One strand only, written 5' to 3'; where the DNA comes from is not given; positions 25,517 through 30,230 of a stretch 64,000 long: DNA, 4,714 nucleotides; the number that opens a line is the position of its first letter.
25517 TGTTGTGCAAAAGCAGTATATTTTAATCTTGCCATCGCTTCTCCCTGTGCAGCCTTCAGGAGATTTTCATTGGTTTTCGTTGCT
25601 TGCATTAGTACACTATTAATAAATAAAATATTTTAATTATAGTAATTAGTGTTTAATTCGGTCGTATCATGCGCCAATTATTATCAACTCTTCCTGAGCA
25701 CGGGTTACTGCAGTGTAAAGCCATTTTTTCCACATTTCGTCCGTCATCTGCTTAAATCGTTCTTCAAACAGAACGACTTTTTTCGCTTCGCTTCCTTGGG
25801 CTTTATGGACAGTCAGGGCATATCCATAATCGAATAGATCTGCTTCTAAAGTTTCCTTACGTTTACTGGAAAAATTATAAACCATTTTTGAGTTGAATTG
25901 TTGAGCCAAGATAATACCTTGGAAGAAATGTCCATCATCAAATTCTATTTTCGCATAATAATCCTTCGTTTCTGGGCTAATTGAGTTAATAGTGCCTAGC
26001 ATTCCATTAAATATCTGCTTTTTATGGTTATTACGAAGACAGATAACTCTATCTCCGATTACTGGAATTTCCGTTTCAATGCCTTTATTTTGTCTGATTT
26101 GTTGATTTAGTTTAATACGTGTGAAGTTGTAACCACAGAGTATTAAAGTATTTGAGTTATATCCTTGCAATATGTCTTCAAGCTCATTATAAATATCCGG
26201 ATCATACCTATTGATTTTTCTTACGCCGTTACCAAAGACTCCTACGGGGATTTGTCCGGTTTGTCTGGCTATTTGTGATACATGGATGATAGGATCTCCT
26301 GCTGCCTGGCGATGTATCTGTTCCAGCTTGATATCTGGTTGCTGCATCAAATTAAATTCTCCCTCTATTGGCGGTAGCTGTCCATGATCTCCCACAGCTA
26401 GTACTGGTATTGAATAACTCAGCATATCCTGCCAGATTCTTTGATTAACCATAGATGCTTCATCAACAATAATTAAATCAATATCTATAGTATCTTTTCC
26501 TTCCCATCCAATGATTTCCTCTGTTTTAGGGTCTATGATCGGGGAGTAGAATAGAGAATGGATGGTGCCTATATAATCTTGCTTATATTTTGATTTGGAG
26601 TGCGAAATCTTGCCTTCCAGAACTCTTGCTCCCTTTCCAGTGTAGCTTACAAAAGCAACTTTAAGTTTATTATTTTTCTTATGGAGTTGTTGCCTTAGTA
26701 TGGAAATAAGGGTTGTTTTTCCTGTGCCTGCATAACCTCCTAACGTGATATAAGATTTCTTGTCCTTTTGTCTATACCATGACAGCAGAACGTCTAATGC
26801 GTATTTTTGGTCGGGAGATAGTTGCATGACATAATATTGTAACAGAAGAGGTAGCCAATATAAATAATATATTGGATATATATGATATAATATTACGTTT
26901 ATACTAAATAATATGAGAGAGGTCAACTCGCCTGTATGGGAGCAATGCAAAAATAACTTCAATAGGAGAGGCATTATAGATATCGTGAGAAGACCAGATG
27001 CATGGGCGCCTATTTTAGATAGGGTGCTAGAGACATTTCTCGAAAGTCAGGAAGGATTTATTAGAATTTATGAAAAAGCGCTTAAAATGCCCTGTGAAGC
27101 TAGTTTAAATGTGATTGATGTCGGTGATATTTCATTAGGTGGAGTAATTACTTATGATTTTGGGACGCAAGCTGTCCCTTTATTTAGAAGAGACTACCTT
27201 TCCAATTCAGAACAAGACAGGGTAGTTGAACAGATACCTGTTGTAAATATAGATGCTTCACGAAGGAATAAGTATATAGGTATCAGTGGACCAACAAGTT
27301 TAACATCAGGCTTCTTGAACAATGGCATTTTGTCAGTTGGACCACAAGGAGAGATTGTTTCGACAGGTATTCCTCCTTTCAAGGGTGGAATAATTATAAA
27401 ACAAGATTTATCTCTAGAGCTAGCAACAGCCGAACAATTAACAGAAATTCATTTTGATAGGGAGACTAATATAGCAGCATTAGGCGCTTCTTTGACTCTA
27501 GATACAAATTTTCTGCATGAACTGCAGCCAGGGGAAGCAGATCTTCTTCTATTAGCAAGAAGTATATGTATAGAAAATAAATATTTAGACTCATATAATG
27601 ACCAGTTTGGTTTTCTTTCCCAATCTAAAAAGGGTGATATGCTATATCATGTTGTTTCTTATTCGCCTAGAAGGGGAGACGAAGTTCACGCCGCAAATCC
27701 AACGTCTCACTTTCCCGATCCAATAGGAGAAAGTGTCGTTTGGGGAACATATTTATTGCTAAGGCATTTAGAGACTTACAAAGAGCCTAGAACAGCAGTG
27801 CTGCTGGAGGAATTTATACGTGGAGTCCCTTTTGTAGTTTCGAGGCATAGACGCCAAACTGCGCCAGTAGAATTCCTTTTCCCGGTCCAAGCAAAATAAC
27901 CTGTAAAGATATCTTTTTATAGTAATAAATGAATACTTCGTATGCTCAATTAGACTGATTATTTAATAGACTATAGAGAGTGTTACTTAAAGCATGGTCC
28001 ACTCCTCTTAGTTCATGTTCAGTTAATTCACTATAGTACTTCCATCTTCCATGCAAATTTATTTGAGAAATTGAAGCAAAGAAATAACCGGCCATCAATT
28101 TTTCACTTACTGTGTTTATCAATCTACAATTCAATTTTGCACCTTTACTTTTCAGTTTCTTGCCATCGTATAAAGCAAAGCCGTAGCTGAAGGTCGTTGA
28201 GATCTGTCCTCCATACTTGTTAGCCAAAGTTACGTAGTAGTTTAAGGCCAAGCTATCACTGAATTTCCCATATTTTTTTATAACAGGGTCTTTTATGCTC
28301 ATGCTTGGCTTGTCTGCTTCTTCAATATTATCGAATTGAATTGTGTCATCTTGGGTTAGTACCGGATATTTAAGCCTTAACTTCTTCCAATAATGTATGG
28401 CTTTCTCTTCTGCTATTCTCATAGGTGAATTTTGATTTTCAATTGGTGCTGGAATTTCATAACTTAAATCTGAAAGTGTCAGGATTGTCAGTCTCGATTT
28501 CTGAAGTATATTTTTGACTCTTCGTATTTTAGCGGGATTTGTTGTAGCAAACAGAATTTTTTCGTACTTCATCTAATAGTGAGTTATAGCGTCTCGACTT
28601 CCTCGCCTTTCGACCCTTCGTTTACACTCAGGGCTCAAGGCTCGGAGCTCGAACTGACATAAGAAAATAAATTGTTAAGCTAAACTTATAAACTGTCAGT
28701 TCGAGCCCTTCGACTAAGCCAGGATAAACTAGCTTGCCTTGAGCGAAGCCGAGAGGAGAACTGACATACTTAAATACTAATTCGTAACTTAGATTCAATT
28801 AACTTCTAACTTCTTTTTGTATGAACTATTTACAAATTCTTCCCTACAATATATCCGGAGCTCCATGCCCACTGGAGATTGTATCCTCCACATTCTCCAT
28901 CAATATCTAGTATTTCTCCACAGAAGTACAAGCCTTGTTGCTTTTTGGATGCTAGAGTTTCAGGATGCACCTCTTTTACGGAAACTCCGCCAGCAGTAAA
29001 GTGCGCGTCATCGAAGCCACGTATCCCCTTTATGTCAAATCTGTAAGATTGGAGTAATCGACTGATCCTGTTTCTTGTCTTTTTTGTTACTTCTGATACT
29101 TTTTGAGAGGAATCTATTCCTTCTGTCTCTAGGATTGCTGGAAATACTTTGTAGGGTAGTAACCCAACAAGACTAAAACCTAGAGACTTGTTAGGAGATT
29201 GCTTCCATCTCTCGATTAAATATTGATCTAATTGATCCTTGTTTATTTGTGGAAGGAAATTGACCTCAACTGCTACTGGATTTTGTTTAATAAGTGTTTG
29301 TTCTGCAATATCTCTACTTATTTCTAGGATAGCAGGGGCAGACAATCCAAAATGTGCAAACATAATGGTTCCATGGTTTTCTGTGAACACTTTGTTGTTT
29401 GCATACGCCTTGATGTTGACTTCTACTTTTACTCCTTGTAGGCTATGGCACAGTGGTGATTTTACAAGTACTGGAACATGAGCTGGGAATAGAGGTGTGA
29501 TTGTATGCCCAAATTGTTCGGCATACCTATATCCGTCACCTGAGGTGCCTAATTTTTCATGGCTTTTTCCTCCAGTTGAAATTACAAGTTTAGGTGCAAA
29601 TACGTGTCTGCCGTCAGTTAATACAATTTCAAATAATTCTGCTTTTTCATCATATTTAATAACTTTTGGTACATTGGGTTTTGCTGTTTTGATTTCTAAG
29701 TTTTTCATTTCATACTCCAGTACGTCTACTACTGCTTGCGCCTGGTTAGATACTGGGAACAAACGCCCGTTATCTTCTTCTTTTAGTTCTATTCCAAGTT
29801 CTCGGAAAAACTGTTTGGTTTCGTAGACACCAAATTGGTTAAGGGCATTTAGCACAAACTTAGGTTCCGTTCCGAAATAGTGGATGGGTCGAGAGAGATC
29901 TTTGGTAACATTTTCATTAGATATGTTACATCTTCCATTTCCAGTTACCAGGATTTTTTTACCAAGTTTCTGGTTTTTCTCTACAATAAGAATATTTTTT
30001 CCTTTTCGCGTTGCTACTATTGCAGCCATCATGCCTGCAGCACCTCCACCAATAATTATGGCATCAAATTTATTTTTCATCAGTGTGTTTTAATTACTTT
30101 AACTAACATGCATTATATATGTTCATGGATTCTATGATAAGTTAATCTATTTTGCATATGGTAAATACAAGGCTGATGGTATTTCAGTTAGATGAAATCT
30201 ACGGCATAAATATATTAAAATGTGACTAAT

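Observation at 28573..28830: GC-rich nested palindromic repeat element in an intergenic region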

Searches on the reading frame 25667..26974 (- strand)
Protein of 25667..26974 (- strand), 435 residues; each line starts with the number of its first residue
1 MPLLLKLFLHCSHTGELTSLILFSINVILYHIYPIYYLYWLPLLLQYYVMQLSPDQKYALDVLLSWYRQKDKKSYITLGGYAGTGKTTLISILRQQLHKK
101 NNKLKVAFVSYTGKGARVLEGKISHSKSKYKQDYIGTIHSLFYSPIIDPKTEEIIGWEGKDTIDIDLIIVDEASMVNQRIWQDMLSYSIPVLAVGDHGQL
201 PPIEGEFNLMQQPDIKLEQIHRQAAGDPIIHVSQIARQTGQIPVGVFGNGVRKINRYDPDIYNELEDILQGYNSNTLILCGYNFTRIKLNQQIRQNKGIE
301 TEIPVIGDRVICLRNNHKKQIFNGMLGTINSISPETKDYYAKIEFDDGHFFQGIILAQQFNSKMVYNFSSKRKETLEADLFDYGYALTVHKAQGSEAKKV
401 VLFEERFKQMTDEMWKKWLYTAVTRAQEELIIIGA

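Call 13: search_protein_families(library=pfam, proteins=[window:25667-26974:-])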
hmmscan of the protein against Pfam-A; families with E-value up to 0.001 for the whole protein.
window:25667-26974:- (435 aa): 11 families
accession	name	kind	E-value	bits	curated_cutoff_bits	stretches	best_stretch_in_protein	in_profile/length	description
PF13604.12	AAA_30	-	2.3e-18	67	27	1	52-232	2-164/191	AAA domain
PF13245.12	AAA_19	-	2.7e-16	60.4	25.1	1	73-203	11-132/134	AAA domain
PF13538.12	UvrD_C_2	-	2.5e-15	56.5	27.4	1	383-433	1-52/52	UvrD-like helicase C-terminal domain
PF01443.25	Viral_helicase1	-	9.8e-09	35.8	21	1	368-433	164-227/228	Viral superfamily 1 RNA helicase core domain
PF05970.20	PIF1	-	1.8e-08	34.7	25.9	1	51-183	1-121/223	PIF1-like helicase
PF18335.7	SH3_13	-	1.6e-07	31.4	41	1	300-338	22-60/65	ATP-dependent RecD-like DNA helicase SH3 domain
PF09848.15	SLFN-g3_helicase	-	9e-06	25.6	24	1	76-178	4-93/354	Schlafen group 3, DNA/RNA helicase domain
PF24883.2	NPHP3_N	-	4.6e-05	24.1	24.8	1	64-116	13-65/164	Nephrocystin 3, N-terminal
PF13086.12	AAA_11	-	9.2e-05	22.8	27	0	164-203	213-253/257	AAA domain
PF04851.21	ResIII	-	0.00024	21.5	22.5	0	50-113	2-63/164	Type III restriction enzyme, res subunit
PF13191.12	AAA_16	-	0.00074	20.5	32.6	0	70-138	22-73/167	AAA ATPase domain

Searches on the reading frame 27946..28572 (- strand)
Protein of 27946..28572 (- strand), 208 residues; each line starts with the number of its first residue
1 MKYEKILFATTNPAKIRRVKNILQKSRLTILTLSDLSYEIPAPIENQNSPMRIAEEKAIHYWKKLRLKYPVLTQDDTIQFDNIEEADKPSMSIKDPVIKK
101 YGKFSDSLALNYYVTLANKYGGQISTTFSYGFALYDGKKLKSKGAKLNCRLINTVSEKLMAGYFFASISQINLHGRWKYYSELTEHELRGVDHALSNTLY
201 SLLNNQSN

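Call 13: search_protein_families(library=pfam, proteins=[window:27946-28572:-])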
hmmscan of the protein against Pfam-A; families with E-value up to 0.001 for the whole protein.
window:27946-28572:- (208 aa): 1 family
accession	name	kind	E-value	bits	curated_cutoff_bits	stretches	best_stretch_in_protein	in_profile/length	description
PF01725.21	Ham1p_like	-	1.1e-08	35.6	22.5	1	6-85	1-76/186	Ham1 family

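Call 41: find_homologous_proteins(query=window:27946-28572:-, max_evalue=0.00001)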
Query window:27946-28572:- (208 aa): 23 proteins with E <= 0.00001 among 84 candidates.
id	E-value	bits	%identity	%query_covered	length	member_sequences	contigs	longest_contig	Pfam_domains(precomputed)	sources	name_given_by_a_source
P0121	2.0e-130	450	97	100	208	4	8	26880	PF01725.22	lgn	-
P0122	1.4e-74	268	58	98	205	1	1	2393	PF01725.22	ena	-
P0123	2.1e-64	235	56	90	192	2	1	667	PF01725.22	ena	-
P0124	1.1e-50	190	49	96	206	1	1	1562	PF01725.22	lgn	-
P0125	1.6e-45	173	44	97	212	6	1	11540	PF01725.22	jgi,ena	jgi:hypothetical protein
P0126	6.5e-42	161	41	95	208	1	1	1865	PF01725.22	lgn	-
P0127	2.6e-41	159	41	96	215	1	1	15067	PF01725.22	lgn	-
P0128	4.4e-40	155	46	96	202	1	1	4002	PF01725.22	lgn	-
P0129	1.2e-39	154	45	96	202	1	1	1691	PF01725.22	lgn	-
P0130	2.0e-38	150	40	95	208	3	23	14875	PF01725.22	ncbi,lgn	-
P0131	2.1e-37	147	39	95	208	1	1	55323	PF01725.22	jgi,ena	-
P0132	7.6e-37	145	38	95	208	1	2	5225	PF01725.22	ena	-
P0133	1.5e-36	144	39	95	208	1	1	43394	PF01725.22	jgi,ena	-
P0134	1.8e-36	144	39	95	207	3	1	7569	PF01725.22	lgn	-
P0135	2.0e-36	143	39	95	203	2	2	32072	PF01725.22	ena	-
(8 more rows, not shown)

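Call 42: find_encoding_contigs(protein=P0121, flank=3000, max_places=8)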
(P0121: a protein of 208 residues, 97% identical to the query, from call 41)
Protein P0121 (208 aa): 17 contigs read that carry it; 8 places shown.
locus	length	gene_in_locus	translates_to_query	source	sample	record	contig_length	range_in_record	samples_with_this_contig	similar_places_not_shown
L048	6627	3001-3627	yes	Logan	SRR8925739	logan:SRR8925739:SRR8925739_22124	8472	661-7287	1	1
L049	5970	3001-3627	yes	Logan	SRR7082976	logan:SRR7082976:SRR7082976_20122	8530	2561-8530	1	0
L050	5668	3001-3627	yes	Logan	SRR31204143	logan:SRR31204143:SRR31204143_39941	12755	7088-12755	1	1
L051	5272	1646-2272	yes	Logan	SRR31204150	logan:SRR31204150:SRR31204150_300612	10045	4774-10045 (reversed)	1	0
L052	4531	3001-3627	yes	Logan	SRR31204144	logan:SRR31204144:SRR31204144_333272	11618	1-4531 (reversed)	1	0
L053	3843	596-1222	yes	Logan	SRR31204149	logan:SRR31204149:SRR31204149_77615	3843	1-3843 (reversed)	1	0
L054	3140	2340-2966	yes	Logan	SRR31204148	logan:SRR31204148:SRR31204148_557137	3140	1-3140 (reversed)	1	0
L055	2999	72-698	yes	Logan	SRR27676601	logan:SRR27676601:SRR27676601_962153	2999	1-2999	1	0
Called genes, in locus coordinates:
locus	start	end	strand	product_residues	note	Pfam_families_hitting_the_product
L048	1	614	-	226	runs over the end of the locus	PF01966:HD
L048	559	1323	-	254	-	-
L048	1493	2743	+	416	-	PF00890:FAD_binding_2, PF01134:GIDA (faint), PF03486:HI0933_like, PF07992:Pyr_redox_2 (weak), PF12831:FAD_oxidored, PF13450:NAD_binding_8 (weak), PF13738:Pyr_redox_3 (faint), PF22780:HI0933_like_1st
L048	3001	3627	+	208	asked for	PF01725:Ham1p_like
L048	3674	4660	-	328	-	-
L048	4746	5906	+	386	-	PF05970:PIF1, PF13604:AAA_30, PF09848:SLFN-g3_helicase (weak), PF13245:AAA_19, PF01443:Viral_helicase1 (faint), PF18335:SH3_13, PF13538:UvrD_C_2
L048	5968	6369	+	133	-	PF02915:Rubrerythrin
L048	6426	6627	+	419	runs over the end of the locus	PF01136:Peptidase_U32, PF16325:Peptidase_U32_C (faint)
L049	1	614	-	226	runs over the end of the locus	PF01966:HD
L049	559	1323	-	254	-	-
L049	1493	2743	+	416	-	PF00890:FAD_binding_2, PF01134:GIDA (faint), PF03486:HI0933_like, PF07992:Pyr_redox_2 (weak), PF12831:FAD_oxidored, PF13450:NAD_binding_8 (weak), PF13738:Pyr_redox_3 (faint), PF22780:HI0933_like_1st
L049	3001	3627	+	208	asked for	PF01725:Ham1p_like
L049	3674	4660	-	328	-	-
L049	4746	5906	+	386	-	PF05970:PIF1, PF13604:AAA_30, PF09848:SLFN-g3_helicase (weak), PF13245:AAA_19, PF01443:Viral_helicase1 (faint), PF18335:SH3_13, PF13538:UvrD_C_2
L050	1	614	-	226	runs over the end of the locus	PF01966:HD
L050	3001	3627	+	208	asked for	PF01725:Ham1p_like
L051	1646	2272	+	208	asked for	PF01725:Ham1p_like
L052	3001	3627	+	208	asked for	PF01725:Ham1p_like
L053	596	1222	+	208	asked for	PF01725:Ham1p_like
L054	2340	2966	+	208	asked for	PF01725:Ham1p_like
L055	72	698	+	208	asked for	PF01725:Ham1p_like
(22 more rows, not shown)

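Call 45: find_encoding_contigs(protein=P0122, flank=3000, max_places=3)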
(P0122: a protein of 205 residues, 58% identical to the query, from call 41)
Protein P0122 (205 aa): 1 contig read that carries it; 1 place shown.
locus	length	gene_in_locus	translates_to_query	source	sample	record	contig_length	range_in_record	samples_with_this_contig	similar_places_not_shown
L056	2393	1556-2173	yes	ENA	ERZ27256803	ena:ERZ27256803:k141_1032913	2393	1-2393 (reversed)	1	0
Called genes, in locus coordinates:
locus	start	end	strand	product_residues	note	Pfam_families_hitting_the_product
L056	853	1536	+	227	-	-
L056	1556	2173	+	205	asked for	PF01725:Ham1p_like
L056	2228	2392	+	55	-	?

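Call 46: find_encoding_contigs(protein=P0125, flank=3000, max_places=3)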
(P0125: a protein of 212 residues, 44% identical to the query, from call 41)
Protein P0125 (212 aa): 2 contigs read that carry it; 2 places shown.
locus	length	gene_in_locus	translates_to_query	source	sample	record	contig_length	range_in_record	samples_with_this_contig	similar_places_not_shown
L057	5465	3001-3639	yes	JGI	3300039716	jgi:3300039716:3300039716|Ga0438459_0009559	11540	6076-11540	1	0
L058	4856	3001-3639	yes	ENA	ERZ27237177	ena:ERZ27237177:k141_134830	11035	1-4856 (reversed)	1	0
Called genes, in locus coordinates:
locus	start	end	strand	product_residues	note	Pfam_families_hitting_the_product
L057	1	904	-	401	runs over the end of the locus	PF06790:UPF0259 (weak)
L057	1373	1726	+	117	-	-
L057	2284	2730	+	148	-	-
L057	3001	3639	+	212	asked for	PF01725:Ham1p_like (weak)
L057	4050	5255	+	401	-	PF07963:N_methyl (weak)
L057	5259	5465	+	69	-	?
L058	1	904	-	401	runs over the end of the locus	PF06790:UPF0259 (weak)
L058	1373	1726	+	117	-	-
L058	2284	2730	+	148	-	-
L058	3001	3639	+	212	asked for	PF01725:Ham1p_like (weak)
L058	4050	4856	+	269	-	?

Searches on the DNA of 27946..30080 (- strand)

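Call 5: search_rna_families(source=window, start=28400, end=29000, threshold=evalue, max_evalue=10, show_alignments=3)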
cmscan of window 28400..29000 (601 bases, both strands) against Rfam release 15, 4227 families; matches with E-value up to 10: 5.
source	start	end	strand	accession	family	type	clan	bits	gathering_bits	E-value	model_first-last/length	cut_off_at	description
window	28593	28653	-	RF00805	mir-351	Gene; miRNA;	-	21.4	70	0.049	1-75/75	no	mir-351 microRNA precursor family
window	28415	28478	+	RF01161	SNORD5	Gene; snRNA; snoRNA; CD-box;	-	17.9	55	2.9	1-72/72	no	Small nucleolar RNA SNORD5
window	28487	28579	-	RF00063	SscA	Gene;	-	17.5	60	3.5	1-96/96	no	SscA RNA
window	28643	28710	-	RF04251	MIR5070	Gene; miRNA;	CL00139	16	100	4.5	1-116/116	no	MIR5070 microRNA precursor family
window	28752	28987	+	RF02111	IS009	Gene;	-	12.9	117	1.3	1-199/199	no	IS009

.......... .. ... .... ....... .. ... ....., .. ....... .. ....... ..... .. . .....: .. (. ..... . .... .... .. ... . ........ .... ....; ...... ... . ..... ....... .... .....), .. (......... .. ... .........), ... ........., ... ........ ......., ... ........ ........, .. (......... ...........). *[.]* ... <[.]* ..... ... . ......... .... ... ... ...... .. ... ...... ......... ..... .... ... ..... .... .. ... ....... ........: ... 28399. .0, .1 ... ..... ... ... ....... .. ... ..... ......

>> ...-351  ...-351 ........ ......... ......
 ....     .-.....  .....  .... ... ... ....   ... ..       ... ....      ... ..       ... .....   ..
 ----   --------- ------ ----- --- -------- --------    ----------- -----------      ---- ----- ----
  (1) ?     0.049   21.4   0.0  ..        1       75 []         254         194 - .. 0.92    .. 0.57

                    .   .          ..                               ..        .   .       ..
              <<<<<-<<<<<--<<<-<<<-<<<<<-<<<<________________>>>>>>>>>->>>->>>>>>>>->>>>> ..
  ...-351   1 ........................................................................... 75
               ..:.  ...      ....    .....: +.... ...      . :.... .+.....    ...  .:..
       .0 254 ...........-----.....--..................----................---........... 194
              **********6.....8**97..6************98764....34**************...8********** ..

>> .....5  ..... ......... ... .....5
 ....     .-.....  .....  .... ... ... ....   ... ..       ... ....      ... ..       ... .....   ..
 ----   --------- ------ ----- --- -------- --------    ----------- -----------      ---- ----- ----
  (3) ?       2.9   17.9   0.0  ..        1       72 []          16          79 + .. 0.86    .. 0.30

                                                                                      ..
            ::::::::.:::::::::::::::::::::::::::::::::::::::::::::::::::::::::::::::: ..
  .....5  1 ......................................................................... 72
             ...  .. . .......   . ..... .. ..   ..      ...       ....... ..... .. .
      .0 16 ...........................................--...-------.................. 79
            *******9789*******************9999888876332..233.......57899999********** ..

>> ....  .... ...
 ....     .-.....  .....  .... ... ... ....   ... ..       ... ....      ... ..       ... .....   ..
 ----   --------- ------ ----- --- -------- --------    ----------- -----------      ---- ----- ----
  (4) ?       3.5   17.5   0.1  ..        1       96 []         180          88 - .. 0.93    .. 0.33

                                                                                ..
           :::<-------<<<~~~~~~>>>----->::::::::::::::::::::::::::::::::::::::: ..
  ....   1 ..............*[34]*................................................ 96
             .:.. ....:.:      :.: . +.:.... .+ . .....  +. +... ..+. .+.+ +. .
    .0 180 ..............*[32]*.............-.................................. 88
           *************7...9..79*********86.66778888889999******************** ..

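Call 38: search_with_rna_model(model_id=R1, sources=[L001, L045, L046, L047], max_evalue=10)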
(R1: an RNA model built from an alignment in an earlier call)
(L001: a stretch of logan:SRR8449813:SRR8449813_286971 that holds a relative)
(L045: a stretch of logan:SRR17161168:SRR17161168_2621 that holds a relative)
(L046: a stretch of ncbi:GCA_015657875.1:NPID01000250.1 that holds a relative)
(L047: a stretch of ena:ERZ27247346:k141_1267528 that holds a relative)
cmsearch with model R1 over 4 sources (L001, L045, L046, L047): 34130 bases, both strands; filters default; matches with E-value up to 10: 4.
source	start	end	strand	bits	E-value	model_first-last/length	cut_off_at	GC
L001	3881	4049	+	36.1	6.9e-07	1-126/126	no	0.48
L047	3288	3456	+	36.1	6.9e-07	1-126/126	no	0.48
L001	3891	4008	-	33.9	2.3e-06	1-126/126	no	0.43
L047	3298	3415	-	33.9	2.3e-06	1-126/126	no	0.43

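Call 47: search_with_rna_model(model_id=R1, sources=[L056, L057, L058], max_evalue=10, filters=off)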
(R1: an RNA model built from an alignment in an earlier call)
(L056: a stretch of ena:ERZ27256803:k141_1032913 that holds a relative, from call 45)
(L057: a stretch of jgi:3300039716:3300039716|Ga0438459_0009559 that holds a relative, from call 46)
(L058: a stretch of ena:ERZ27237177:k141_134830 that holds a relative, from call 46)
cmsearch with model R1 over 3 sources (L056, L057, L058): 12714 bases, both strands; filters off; matches with E-value up to 10: 16.
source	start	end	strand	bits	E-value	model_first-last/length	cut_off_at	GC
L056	1651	1746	+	8.2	1.7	1-126/126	no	0.36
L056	299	399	-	7.7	2.1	1-126/126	no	0.26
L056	299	399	+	7.7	2.2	1-126/126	no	0.26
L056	1535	1645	+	7.3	2.7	1-126/126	no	0.29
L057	5219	5291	-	6.2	5.1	1-126/126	no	0.26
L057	1569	1682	+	5.9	6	1-126/126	no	0.52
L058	1569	1682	+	5.9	6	1-126/126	no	0.52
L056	2208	2237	-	5.4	7.9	1-126/126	no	0.1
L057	151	240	-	5.3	8.3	1-126/126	no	0.43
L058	151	240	-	5.3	8.3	1-126/126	no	0.43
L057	4960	5050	+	5.2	8.6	1-126/126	no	0.33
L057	4960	5061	-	5.2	8.7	1-126/126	no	0.34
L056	1535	1645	-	5.2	8.9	1-126/126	no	0.29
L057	3965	4026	+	5.1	9.2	1-126/126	no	0.35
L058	3965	4026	+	5.1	9.2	1-126/126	no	0.35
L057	5219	5291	+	5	9.7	1-126/126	no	0.26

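Call 70: search_dna_similar(query=window:28585-28770:+, collection=plasmids, mode=distant, max_evalue=0.01, max_rows=15)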
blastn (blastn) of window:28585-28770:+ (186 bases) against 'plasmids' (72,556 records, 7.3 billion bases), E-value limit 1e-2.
No match.

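Call 71: search_dna_similar(query=window:28585-28770:+, collection=phages, mode=distant, max_evalue=0.01, max_rows=15)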
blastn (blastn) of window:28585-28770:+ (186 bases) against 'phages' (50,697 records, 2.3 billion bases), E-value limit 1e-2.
No match.
